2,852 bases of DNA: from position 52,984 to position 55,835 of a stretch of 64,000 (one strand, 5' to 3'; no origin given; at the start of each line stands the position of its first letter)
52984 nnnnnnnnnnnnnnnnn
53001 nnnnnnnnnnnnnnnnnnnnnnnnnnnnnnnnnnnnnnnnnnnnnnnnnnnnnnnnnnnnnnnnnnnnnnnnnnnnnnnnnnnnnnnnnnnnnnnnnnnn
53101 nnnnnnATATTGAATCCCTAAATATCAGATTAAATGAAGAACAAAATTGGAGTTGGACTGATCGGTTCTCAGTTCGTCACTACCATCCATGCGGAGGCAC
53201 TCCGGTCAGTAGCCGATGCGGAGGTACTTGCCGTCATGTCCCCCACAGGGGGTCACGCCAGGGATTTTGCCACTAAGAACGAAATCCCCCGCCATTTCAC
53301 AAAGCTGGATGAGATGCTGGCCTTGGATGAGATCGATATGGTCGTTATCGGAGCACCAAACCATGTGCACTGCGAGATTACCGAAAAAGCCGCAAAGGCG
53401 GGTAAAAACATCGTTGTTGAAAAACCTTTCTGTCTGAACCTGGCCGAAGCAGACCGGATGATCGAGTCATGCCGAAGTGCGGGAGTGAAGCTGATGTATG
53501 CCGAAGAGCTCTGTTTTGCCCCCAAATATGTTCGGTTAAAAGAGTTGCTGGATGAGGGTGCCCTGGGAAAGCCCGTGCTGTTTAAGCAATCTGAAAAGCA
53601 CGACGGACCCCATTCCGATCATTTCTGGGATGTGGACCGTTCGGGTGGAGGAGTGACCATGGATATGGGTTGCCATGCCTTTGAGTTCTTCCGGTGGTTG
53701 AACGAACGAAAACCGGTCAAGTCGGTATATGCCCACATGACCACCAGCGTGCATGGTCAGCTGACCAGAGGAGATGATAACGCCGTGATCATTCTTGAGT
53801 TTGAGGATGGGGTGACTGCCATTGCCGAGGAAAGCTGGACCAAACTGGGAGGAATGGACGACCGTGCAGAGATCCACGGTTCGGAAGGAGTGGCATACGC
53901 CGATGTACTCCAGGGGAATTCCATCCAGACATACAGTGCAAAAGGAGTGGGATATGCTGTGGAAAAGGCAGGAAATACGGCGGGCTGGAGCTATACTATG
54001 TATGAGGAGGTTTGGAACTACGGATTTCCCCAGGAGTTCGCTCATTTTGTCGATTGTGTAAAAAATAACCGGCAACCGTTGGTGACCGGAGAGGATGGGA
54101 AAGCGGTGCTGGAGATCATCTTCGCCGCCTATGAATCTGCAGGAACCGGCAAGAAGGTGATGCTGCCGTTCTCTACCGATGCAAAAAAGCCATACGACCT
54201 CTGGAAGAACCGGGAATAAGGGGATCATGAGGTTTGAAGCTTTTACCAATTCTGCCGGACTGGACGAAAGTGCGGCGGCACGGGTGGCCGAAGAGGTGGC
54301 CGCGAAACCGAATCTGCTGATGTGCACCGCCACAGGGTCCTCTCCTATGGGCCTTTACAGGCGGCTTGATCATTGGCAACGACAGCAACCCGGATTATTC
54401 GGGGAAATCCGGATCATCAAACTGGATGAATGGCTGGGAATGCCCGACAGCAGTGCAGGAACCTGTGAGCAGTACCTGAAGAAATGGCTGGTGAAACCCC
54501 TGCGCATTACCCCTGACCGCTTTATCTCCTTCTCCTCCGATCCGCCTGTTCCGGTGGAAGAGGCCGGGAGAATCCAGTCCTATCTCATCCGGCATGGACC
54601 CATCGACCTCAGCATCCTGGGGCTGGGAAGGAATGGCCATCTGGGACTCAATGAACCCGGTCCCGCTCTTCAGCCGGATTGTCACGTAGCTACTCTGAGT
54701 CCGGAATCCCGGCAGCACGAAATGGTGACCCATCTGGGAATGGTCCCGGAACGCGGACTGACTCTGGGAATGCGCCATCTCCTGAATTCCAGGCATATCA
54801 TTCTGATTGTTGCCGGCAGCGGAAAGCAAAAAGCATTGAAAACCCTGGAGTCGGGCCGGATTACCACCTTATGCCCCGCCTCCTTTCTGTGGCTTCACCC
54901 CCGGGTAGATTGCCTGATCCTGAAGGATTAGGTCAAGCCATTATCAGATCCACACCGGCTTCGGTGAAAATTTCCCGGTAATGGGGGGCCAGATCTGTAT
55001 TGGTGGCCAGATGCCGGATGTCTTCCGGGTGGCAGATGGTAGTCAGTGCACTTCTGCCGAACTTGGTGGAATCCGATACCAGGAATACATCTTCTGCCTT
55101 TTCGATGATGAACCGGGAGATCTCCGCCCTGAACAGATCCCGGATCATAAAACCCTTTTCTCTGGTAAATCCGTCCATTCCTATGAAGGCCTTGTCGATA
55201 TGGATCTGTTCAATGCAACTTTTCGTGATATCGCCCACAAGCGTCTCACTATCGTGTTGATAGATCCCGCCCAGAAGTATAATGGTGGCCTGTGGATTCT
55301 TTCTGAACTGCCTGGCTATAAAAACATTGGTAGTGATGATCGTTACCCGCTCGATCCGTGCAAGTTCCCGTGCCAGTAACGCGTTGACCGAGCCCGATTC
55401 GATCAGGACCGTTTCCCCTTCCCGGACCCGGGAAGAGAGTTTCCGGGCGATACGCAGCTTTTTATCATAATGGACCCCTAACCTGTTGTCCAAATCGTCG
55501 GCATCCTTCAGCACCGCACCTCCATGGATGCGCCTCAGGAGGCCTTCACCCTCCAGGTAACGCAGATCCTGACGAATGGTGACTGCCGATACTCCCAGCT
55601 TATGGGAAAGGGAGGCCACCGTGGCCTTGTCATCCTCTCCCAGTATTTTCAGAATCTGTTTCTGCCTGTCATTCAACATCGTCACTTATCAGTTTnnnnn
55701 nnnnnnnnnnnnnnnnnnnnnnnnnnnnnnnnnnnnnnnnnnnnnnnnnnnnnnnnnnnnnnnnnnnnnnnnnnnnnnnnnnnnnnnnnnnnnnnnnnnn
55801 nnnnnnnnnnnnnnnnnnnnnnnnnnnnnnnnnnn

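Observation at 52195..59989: Convergent seven-gene sugar locus built around a glycyl radical enzyme of unknown substrate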

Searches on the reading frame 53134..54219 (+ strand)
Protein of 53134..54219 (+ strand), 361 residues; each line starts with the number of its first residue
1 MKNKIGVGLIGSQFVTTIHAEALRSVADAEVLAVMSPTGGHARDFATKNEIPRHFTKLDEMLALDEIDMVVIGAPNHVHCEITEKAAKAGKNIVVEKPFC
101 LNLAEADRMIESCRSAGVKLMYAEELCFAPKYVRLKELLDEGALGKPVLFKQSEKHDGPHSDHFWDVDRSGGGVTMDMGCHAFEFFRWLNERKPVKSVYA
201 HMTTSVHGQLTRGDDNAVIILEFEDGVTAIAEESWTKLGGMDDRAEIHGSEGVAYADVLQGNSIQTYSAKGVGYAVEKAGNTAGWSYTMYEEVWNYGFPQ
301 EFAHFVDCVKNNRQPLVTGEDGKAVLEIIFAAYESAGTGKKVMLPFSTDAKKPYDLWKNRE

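Call 4: search_protein_families(library=pfam, proteins=[window:53134-54219:+])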
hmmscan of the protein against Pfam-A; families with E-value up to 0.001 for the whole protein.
window:53134-54219:+ (361 aa): 4 families
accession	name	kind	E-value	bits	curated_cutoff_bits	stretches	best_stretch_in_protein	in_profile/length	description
PF22725.1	GFO_IDH_MocA_C3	-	2.1e-27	96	27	1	132-253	1-122/124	GFO/IDH/MocA C-terminal domain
PF02894.22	GFO_IDH_MocA_C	-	4.4e-26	92.5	22.9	1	136-344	1-218/218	Oxidoreductase family, C-terminal alpha/beta domain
PF01408.29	GFO_IDH_MocA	-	3.5e-24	86.2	24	1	6-122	2-118/120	Oxidoreductase family, NAD-binding Rossmann fold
PF03447.22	NAD_binding_3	-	8.5e-05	23.7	24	1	6-122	1-115/116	Homoserine dehydrogenase, NAD binding domain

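Call 5: search_protein_families(library=ncbifam, proteins=[window:53134-54219:+])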
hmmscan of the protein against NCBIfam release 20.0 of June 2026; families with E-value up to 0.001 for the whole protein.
window:53134-54219:+ (361 aa): 9 families
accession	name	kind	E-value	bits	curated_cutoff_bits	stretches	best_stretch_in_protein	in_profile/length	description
TIGR04380.1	myo_inos_iolG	equivalog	6.2e-55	186.4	355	1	5-342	2-329/330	inositol 2-dehydrogenase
NF040723.1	UDP-GlcNAcDh_Arch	equivalog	9.1e-39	133.8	450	1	7-336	3-301/302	UDP-N-acetylglucosamine 3-dehydrogenase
NF041392.1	XylDh_Gfo6_Halo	equivalog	1.3e-30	106.4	350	1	9-343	21-349/350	D-xylose 1-dehydrogenase Gfo6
NF052479.1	LevoglcsnDh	equivalog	1.5e-21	76.5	650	1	4-206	3-216/386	levoglucosan dehydrogenase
NF008607.0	PRK11579.1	subfamily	1.9e-18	66.6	330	1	1-183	1-182/346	oxidoreductase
NF052679.1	InsChiInosDhIolG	equivalog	2.2e-16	59.8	540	1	5-257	8-251/343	bifunctional inositol 2-dehydrogenase/D-chiro-inositol 1-dehydrogenase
NF007574.0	PRK10206.1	equivalog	1.7e-11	43.8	352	1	54-149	52-148/345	oxidoreductase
NF058561.1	BT_2158_fam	equivalog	9e-07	27.8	750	1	5-110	41-140/487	glycoside 3-dehydrogenase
NF009825.0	PRK13302.1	equivalog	0.00052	19.5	253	1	6-117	13-116/271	aspartate dehydrogenase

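Call 34: find_related_loci(query=window:53134-54219:+, collection=metagenome_contigs, flank=8000)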
Query window:53134-54219:+ (361 aa) in metagenome_contigs; peptide patterns used: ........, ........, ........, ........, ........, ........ (x = any residue, [..] = any of these).
600 stretches matched a pattern (row limit reached: there are more); 566 encode a relative of the query (tblastn E <= 1e-3); the best 80 are kept; 80 distinct loci.
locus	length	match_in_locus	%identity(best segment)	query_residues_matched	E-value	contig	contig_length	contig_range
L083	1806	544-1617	81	1-358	0e+0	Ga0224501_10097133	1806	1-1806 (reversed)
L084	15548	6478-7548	81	1-357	0e+0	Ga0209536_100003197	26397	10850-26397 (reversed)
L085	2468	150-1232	79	1-361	0e+0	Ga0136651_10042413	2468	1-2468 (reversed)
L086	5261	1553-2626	80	1-358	0e+0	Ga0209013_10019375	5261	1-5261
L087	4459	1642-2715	80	1-358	0e+0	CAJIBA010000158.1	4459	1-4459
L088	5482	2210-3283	81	1-358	0e+0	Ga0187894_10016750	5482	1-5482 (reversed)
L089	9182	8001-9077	80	1-359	0e+0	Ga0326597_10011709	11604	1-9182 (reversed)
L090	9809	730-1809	79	1-360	0e+0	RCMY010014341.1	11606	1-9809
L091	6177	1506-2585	79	1-360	0e+0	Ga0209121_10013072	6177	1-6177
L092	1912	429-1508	79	1-360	0e+0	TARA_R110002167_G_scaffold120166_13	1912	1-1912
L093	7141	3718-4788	80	1-357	0e+0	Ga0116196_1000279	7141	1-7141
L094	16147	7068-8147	78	1-360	0e+0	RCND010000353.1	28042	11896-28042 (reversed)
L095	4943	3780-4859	79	1-360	0e+0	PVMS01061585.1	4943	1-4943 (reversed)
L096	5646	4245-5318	79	1-358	0e+0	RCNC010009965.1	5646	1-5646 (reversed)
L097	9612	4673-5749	79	1-359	0e+0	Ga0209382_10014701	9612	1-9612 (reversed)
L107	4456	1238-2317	78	1-360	0e+0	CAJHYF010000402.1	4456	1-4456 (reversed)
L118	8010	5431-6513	78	1-361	0e+0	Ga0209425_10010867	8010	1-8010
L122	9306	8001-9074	77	1-358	0e+0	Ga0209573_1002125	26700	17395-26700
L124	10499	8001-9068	77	4-359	0e+0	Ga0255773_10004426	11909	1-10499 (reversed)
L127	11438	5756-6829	77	1-358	0e+0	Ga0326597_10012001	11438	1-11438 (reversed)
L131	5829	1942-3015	76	1-358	0e+0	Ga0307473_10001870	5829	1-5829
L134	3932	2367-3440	75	1-358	0e+0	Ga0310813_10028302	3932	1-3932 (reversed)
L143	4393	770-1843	76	1-358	0e+0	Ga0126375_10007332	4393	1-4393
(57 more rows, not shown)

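Call 37: search_protein_families(library=pfam, proteins=[L107:2336-2887:+, L124:6287-7984:+, L134:941-2206:-, L131:1209-2003:+, L122:7003-7914:-, L118:3082-3717:+, L143:2531-3913:+, L127:8575-9921:-], max_evalue=0.001)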
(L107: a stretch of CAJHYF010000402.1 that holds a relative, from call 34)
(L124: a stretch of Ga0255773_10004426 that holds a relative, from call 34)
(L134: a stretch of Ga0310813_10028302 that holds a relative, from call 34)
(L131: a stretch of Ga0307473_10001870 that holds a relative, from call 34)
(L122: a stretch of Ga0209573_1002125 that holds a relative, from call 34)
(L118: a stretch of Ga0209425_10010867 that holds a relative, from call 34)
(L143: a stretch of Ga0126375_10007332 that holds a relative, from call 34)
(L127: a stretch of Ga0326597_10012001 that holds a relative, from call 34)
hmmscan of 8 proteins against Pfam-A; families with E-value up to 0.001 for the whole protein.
L107:2336-2887:+ (183 aa): 1 family
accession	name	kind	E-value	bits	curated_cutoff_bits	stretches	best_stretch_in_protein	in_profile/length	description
PF13618.11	Gluconate_2-dh3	-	3.9e-35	121.6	23.4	1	44-167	5-135/135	Gluconate 2-dehydrogenase subunit 3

L124:6287-7984:+ (565 aa): 5 families
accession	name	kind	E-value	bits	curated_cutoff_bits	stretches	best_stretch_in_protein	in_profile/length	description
PF05199.19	GMC_oxred_C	-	5.6e-17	63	24.6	1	430-548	2-138/139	GMC oxidoreductase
PF00732.25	GMC_oxred_N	-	7.2e-11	42.7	23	1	219-315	105-201/218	GMC oxidoreductase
PF01266.30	DAO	-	1.2e-05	25.4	27.9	1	8-42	1-35/353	FAD dependent oxidoreductase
PF13450.12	NAD_binding_8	-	0.0002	22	21.9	1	11-41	1-31/68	NAD(P)-binding Rossmann-like domain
PF00890.30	FAD_binding_2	-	0.00059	19.6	20.4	0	8-40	1-33/414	FAD binding domain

L134:941-2206:- (421 aa): 3 families
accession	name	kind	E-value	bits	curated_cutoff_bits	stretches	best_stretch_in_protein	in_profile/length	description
PF06800.18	Sugar_transport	-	8.3e-08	32.4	26.3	1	245-319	56-131/280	Sugar transport protein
PF00892.27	EamA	-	3.3e-07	31.1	28.2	1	176-314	2-132/135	EamA-like transporter family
PF07857.17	TMEM144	-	4.4e-06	26.4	26.2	1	71-129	43-100/332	Transmembrane family, TMEM144 of transporters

L131:1209-2003:+ (264 aa): 0 families

L122:7003-7914:- (303 aa): 1 family
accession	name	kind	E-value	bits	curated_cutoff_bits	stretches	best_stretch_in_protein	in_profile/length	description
PF00480.26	ROK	-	6.5e-52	177.3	22.9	1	4-295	2-291/294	ROK family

L118:3082-3717:+ (211 aa): 1 family
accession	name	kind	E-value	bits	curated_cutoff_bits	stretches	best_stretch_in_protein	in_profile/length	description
PF06439.18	3keto-disac_hyd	-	1.9e-37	129.6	26.8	1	25-209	1-187/187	3-keto-disaccharide hydrolase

L143:2531-3913:+ (460 aa): 2 families
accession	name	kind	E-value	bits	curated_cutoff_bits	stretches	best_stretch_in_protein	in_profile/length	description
PF13520.12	AA_permease_2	-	6.2e-38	131.3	27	1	17-430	1-413/427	Amino acid permease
PF00324.27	AA_permease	-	2.4e-29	102.8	24.6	1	21-424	1-419/470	Amino acid permease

L127:8575-9921:- (448 aa): 5 families
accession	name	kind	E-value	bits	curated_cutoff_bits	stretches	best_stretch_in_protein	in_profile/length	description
PF01408.29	GFO_IDH_MocA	-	2e-20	74.1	24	1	46-165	1-119/120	Oxidoreductase family, NAD-binding Rossmann fold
PF22725.1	GFO_IDH_MocA_C3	-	9e-07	29.4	27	1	176-328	3-123/124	GFO/IDH/MocA C-terminal domain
PF19051.5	GFO_IDH_MocA_C2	-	4.3e-05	23.6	23.3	1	214-268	48-103/254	Oxidoreductase family, C-terminal alpha/beta domain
PF03807.23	F420_oxidored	-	0.00013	22.9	21.6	1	48-128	2-79/94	NADP oxidoreductase coenzyme F420-dependent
PF10518.14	TAT_signal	-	0.00027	21.2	22.7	0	5-24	2-21/21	TAT (twin-arginine translocation) pathway signal sequence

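Call 38: search_solved_structures(query=window:53134-54219:+, max_evalue=1e-10)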
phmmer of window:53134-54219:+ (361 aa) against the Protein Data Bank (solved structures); distinct sequences matched with E-value up to 1e-10: 59.
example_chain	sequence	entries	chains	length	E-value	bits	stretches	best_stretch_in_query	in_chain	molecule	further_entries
6nor_A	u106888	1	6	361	2.7e-45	158.5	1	3-343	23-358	Putative NAD dependent dehydrogenase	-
3ezy_A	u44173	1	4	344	3.3e-38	135.2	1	5-342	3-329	Dehydrogenase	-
6jw6_A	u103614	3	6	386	4e-34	121.8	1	4-342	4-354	Dehydrogenase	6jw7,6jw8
2glx_A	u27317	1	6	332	2.3e-27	99.6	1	8-341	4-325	1,5-anhydro-D-fructose reductase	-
4hkt_A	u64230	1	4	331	2.3e-26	96.3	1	6-341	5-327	Inositol 2-dehydrogenase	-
5a02_A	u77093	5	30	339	1.8e-23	86.7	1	4-343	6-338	ALDOSE-ALDOSE OXIDOREDUCTASE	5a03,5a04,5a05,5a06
9m37_A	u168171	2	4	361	2.9e-23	86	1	7-247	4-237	P581a DgpA2 and isoorientin complex structure | Gfo/Idh/MocA family protein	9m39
4koa_A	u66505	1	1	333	3.2e-23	85.9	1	8-342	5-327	1,5-anhydro-D-fructose reductase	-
3evn_A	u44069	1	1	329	1.1e-22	84.1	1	3-228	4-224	Oxidoreductase, Gfo/Idh/MocA family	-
3q2k_A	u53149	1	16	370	1.2e-21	80.7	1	3-346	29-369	oxidoreductase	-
1ofg_A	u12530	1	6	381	1e-20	77.7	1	55-343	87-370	GLUCOSE-FRUCTOSE OXIDOREDUCTASE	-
1ryd_A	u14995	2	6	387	1.1e-20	77.6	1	55-343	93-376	glucose-fructose oxidoreductase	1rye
1evj_A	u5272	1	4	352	1.1e-20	77.6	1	55-343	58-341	GLUCOSE-FRUCTOSE OXIDOREDUCTASE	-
1h6a_A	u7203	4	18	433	1.4e-20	77.2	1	55-343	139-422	PRECURSOR FORM OF GLUCOSE-FRUCTOSE OXIDOREDUCTASE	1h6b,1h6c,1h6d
8w9s_A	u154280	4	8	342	1.3e-19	74.1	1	5-189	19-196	NADH-dependent dihydrogenase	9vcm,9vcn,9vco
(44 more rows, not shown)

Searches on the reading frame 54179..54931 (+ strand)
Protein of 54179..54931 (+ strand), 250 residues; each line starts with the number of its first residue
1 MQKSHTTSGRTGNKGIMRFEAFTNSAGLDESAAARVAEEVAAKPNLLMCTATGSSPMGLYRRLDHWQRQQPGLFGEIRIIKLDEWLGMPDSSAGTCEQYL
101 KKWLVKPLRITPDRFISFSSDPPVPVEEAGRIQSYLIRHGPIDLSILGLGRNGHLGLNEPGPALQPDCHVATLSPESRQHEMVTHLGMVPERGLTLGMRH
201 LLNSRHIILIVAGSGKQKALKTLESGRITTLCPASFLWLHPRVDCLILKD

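Call 4: search_protein_families(library=pfam, proteins=[window:54179-54931:+])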
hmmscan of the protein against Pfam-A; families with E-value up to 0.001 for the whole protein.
window:54179-54931:+ (250 aa): 1 family
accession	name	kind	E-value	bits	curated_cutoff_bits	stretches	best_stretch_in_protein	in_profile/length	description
PF01182.26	Glucosamine_iso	-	3.2e-14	53.8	27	2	30-155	12-142/225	Glucosamine-6-phosphate isomerases/6-phosphogluconolactonase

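Call 5: search_protein_families(library=ncbifam, proteins=[window:54179-54931:+])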
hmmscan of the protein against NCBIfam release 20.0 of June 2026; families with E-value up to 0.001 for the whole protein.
window:54179-54931:+ (250 aa): 8 families
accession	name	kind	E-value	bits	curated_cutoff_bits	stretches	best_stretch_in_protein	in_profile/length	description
NF007291.0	PRK09762.1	equivalog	1.5e-79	266.9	271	1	16-248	3-234/236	galactosamine-6-phosphate isomerase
NF001684.0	PRK00443.1-4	subfamily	1.9e-39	135.7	326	1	23-247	7-233/260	glucosamine-6-phosphate deaminase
TIGR00502.1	nagB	equivalog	1.8e-31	109.4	236.9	1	22-245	6-237/259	glucosamine-6-phosphate deaminase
NF002557.0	PRK02122.1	subfamily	2.2e-24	85.6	384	1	29-246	41-266/653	glucosamine-6-phosphate deaminase-like protein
NF001682.0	PRK00443.1-1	equivalog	6.9e-24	84.6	528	1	29-245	13-224/262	glucosamine-6-phosphate deaminase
NF009022.0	PRK12358.1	equivalog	1e-17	64.4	247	1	30-245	14-227/239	glucosamine-6-phosphate deaminase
NF001685.0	PRK00443.1-5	equivalog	3.1e-14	52.9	513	1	41-243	31-235/266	glucosamine-6-phosphate deaminase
TIGR01198.1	pgl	equivalog_domain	1.5e-09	37.8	124.45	1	29-245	13-224/234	6-phosphogluconolactonase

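Call 39: search_solved_structures(query=window:54179-54931:+, max_evalue=1e-8)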
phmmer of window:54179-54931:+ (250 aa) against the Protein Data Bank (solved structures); distinct sequences matched with E-value up to 1e-8: 12.
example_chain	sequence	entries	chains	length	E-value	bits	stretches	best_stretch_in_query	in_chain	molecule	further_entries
2bkv_A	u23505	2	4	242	6.1e-32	114.3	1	29-247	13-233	GLUCOSAMINE-6-PHOSPHATE DEAMINASE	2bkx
2ri1_A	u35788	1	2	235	5.4e-22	81.7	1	33-246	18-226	Glucosamine-6-phosphate deaminase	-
2ri0_A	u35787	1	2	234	5.7e-22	81.6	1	33-246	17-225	Glucosamine-6-phosphate deaminase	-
1cd5_A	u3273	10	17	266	3.3e-16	62.7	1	42-243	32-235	PROTEIN (GLUCOSAMINE 6-PHOSPHATE DEAMINASE) | GLUCOSAMINE 6-PHOSPHATE DEAMINASE | GLUCOSAMINE-6-PHOSPHATE DEAMINASE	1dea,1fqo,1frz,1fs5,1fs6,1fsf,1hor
1jt9_A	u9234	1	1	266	3.4e-16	62.7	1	42-243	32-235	Glucosamine-6-Phosphate deaminase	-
5hj5_A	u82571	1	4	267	5e-16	62.1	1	41-243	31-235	Glucosamine-6-phosphate deaminase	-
4r7t_A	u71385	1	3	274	5.5e-16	62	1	41-243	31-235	Glucosamine-6-phosphate deaminase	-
3hn6_A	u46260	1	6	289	9.3e-16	61.2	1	30-242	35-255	Glucosamine-6-phosphate deaminase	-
1ne7_A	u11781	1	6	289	2.6e-15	59.8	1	50-243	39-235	Glucosamine-6-phosphate isomerase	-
7lqm_A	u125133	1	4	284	2.5e-13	53.3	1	42-243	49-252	Glucosamine-6-phosphate deaminase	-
7lqn_A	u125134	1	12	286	1.7e-12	50.5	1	41-241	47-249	Glucosamine-6-phosphate deaminase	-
6nbg_A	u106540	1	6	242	4.7e-12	49.1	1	41-243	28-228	Glucosamine-6-phosphate deaminase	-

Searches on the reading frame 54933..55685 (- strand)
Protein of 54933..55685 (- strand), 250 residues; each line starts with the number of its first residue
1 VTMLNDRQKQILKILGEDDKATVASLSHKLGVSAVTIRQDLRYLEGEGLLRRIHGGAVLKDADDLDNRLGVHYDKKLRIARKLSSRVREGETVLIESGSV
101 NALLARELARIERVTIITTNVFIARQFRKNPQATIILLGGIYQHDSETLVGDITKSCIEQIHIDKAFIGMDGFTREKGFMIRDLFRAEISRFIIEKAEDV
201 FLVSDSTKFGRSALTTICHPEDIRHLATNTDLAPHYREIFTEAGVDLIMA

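Call 4: search_protein_families(library=pfam, proteins=[window:54933-55685:-])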
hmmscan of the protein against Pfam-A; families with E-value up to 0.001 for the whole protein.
window:54933-55685:- (250 aa): 7 families
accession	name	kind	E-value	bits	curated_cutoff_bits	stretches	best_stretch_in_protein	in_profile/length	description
PF00455.28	DeoRC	-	6.6e-43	146.9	31.8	1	72-229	2-159/160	DeoR C terminal sensor domain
PF08220.18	HTH_DeoR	-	5.7e-16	58.4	21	1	7-61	1-55/57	DeoR-like helix-turn-helix domain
PF08279.18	HTH_11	-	3.3e-07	30.5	25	1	7-48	1-43/55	HTH domain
PF00392.27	GntR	-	2e-05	24.6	27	1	19-58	22-62/64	Bacterial regulatory proteins, gntR family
PF13412.12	HTH_24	-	0.00016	21.6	21.9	1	4-49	1-46/48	Winged helix-turn-helix DNA-binding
PF08280.17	HTH_Mga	-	0.00037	20.9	23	1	7-44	6-43/59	M protein trans-acting positive regulator (MGA) HTH domain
PF01022.26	HTH_5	-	0.00043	20.5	22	1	8-50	4-45/47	Bacterial regulatory protein, arsR family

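Call 5: search_protein_families(library=ncbifam, proteins=[window:54933-55685:-])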
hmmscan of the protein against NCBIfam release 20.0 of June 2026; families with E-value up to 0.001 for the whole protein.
window:54933-55685:- (250 aa): 15 families
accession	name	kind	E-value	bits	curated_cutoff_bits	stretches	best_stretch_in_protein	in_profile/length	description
NF040887.2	trans_reg_YciT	exception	4.6e-66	222.9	450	1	4-246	1-242/246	DNA-binding transcriptional regulator YciT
NF041397.1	TranRegGlpR_Halo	equivalog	4.1e-46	157.7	300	1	6-248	5-250/253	HTH-type transcriptional regulator GlpR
NF040755.1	AgaR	equivalog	5.6e-44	150.2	260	1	5-249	5-255/256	transcriptional repressor AgaR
NF007753.1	PRK10434.1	equivalog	3.6e-38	131.6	350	1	5-249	4-252/253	glucitol operon DNA-binding transcriptional repressor SrlR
NF007316.0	PRK09802.1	equivalog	1e-36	126.6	351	1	3-249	14-266/269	DeoR family transcriptional regulator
NF008154.0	PRK10906.1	equivalog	3.6e-27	95.3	331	1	7-247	6-249/252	DeoR/GlpR family transcriptional regulator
NF010034.0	PRK13509.1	equivalog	1.8e-25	89.8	244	1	6-249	5-250/251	HTH-type transcriptional regulator UlaR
NF040890.1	trans_reg_YgbI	equivalog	2e-24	86.5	400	1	6-250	5-252/253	DNA-binding transcriptional repressor YgbI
NF007720.0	PRK10411.1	equivalog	2.2e-24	86.1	259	1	3-230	1-233/243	L-fucose operon activator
NF007961.0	PRK10681.1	equivalog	1.2e-14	54.3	244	1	5-247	6-250/252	DNA-binding transcriptional repressor DeoR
TIGR01884.1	cas_HTH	subfamily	1.5e-05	24.5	60.2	1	4-54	140-190/202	CRISPR-associated CARF protein Csa3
NF041395.1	TranRegLrpA1_Halo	equivalog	0.00012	22.1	250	1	8-50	7-49/142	HTH-type transcriptional regulator LrpA1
NF053704.1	TransRegCcpNBacil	equivalog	0.0002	20.8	260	1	4-50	3-49/208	transcriptional regulator CcpN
NF040820.1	trans_reg_LrpA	equivalog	0.00022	21.1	250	1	3-52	1-50/141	HTH-type transcriptional regulator LrpA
NF033788.1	HTH_metalloreg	subfamily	0.00044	20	55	1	10-52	15-57/77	metalloregulator ArsR/SmtB family transcription factor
